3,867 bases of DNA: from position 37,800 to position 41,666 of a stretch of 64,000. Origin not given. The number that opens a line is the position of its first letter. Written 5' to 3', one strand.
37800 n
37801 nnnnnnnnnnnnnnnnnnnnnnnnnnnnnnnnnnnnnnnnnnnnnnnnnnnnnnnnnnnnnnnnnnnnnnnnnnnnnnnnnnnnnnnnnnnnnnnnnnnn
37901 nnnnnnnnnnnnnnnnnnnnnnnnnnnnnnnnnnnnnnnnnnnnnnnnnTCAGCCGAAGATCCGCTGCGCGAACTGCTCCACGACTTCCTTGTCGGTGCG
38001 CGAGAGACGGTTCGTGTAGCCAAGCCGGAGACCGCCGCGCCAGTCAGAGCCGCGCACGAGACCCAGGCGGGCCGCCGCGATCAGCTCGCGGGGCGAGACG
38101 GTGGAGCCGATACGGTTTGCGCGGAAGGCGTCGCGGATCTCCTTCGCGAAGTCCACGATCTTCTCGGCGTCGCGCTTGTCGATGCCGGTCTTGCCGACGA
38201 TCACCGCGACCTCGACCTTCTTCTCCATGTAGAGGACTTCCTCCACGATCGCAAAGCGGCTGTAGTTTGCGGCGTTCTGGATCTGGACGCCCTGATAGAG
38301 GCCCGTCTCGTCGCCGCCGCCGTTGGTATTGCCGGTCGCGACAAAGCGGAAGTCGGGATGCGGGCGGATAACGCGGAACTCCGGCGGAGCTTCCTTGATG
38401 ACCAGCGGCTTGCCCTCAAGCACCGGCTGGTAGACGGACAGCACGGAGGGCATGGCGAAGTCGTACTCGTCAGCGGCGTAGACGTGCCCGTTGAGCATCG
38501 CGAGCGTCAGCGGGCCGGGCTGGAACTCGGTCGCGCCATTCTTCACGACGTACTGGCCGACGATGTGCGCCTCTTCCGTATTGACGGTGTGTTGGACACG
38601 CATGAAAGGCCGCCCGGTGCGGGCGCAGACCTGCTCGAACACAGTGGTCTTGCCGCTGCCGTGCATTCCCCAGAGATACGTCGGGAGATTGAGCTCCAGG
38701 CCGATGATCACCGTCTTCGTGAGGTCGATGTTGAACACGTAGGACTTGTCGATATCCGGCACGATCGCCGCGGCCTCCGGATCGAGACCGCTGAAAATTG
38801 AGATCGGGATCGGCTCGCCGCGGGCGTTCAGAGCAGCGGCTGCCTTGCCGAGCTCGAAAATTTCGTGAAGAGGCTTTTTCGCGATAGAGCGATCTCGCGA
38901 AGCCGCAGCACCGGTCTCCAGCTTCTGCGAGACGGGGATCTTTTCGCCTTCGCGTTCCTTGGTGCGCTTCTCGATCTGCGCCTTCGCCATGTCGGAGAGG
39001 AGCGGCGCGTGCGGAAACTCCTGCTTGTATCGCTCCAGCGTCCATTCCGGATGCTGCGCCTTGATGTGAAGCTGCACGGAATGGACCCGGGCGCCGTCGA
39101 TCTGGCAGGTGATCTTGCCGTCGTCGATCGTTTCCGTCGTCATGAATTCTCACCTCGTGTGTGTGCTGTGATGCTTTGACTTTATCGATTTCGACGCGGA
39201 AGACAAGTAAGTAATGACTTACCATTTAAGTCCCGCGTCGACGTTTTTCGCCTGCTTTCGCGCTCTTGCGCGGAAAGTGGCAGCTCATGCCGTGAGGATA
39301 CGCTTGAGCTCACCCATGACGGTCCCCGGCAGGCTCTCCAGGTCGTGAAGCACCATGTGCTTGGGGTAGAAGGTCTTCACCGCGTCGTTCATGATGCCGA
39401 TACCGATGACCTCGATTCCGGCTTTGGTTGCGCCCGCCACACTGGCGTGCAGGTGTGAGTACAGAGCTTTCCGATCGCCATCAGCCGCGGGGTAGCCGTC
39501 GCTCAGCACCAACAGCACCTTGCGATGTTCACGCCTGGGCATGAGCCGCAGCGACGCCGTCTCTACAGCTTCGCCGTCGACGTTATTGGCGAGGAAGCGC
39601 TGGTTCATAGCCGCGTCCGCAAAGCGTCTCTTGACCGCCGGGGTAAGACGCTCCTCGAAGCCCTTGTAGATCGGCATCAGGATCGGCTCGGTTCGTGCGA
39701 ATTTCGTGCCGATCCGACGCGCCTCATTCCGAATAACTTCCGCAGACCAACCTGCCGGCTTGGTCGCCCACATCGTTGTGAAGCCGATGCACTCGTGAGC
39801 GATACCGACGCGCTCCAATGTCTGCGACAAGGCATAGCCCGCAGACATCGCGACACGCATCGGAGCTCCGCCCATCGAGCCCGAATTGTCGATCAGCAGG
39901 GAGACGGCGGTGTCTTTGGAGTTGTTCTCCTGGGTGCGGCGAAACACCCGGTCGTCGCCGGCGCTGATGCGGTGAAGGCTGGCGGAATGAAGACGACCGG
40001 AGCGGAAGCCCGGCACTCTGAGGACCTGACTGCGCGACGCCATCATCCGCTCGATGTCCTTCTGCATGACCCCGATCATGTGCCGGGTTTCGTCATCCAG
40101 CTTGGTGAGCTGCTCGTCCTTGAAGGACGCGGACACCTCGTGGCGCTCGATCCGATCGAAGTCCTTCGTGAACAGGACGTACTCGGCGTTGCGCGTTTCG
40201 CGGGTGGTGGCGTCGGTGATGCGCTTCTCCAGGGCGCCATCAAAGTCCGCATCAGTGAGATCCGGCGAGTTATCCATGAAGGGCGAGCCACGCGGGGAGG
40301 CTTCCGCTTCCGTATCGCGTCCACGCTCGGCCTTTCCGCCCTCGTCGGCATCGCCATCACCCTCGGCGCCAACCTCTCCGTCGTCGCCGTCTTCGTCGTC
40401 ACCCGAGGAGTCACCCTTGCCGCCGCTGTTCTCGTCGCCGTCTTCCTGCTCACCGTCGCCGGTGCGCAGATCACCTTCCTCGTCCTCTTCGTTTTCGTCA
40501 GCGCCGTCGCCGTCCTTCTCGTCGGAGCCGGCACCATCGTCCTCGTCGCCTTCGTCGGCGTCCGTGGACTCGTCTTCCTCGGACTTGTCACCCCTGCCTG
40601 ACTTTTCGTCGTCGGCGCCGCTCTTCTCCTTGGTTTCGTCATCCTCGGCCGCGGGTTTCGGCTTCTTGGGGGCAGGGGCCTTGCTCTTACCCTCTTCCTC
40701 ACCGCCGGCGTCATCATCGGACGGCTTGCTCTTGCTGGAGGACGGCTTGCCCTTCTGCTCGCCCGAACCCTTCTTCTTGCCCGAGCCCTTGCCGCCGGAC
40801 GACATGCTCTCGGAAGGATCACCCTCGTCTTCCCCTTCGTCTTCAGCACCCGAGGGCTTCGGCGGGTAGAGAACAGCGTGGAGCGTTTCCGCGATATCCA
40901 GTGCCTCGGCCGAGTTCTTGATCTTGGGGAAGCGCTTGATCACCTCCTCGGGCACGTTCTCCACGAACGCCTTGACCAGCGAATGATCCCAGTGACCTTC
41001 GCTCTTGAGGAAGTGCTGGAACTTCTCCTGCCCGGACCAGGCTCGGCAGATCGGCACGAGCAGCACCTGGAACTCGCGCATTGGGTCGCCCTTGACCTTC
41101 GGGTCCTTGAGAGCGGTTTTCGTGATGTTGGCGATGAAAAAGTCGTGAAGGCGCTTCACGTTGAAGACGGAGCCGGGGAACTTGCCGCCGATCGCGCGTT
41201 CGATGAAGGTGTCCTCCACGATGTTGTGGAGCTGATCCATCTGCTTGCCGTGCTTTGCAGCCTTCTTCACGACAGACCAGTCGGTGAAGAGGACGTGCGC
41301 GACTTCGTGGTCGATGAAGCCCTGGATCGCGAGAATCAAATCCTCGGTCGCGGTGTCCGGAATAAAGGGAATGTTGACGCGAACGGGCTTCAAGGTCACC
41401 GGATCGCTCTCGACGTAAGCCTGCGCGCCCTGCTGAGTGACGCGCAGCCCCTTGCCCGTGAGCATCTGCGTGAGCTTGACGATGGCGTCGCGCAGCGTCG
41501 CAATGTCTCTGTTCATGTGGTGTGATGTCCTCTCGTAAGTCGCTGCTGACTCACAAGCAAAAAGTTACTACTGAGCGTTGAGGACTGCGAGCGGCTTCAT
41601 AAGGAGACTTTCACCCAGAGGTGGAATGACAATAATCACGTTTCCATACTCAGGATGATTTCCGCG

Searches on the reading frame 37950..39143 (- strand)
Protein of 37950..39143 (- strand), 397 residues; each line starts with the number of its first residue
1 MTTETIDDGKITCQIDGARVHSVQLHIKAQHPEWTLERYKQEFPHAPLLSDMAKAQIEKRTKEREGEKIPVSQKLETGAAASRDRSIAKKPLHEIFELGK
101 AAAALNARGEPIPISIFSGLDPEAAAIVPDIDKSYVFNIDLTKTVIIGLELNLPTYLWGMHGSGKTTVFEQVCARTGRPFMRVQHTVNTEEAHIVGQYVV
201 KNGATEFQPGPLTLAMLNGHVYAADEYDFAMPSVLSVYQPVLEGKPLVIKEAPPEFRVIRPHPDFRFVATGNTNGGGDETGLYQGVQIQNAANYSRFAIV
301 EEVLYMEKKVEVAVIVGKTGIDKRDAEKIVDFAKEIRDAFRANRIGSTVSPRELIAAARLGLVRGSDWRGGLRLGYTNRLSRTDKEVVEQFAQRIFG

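Call 9: search_protein_families(library=phrogs, proteins=[window:37950-39143:-], max_evalue=0.00001)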
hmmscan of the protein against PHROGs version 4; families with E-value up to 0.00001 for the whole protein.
window:37950-39143:- (397 aa): 3 families
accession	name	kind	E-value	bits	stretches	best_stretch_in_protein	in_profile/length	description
phrog_249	-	moron, auxiliary metabolic gene and host takeover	1.1e-89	302.4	1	38-389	23-364/380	porphyrin biosynthesis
phrog_16448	-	other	1.9e-17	63.8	1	145-309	442-597/680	ATPase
phrog_5424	-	other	4.5e-06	26.6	1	151-248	279-377/527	ATPase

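Call 10: search_protein_families(library=pfam, proteins=[window:37950-39143:-], max_evalue=0.00001)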
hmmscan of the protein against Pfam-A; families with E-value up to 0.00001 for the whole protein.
window:37950-39143:- (397 aa): 2 families
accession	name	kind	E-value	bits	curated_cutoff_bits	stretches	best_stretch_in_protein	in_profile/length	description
PF07728.20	AAA_5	-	1.3e-18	67.8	22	1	157-277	4-127/139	AAA domain (dynein-related subfamily)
PF08406.16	CbbQ_C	-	6.4e-07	29.9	20.6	1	311-387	1-74/85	CbbQ/NirQ/NorQ C-terminal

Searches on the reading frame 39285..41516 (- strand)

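Call 9: search_protein_families(library=phrogs, proteins=[window:39285-41516:-], max_evalue=0.00001)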
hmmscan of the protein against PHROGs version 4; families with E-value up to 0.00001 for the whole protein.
window:39285-41516:- (743 aa): 5 families
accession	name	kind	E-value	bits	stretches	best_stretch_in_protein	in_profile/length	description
phrog_1576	-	unknown function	2.1e-192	642.6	1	1-741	3-727/729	-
phrog_17276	-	moron, auxiliary metabolic gene and host takeover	8.1e-22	78.4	2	636-733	474-570/580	aerobic cobaltochelatase CobT subunit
phrog_26570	-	unknown function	8.4e-17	62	1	668-741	1-73/75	-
phrog_459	-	other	1.7e-11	44.6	1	313-587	182-461/736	peptidase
phrog_5298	-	moron, auxiliary metabolic gene and host takeover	5.6e-06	26.3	0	319-586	298-514/645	cobalamin biosynthesis protein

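Call 10: search_protein_families(library=pfam, proteins=[window:39285-41516:-], max_evalue=0.00001)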
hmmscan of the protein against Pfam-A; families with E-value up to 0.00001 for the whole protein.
window:39285-41516:- (743 aa): 2 families
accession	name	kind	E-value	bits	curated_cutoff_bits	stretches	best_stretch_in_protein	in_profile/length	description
PF11775.14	CobT_C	-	5.1e-37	128.1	21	1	524-741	1-218/220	Cobalamin biosynthesis protein CobT VWA domain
PF06213.17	CobT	-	1.9e-06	28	26.1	1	6-122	5-115/276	Cobalamin biosynthesis protein CobT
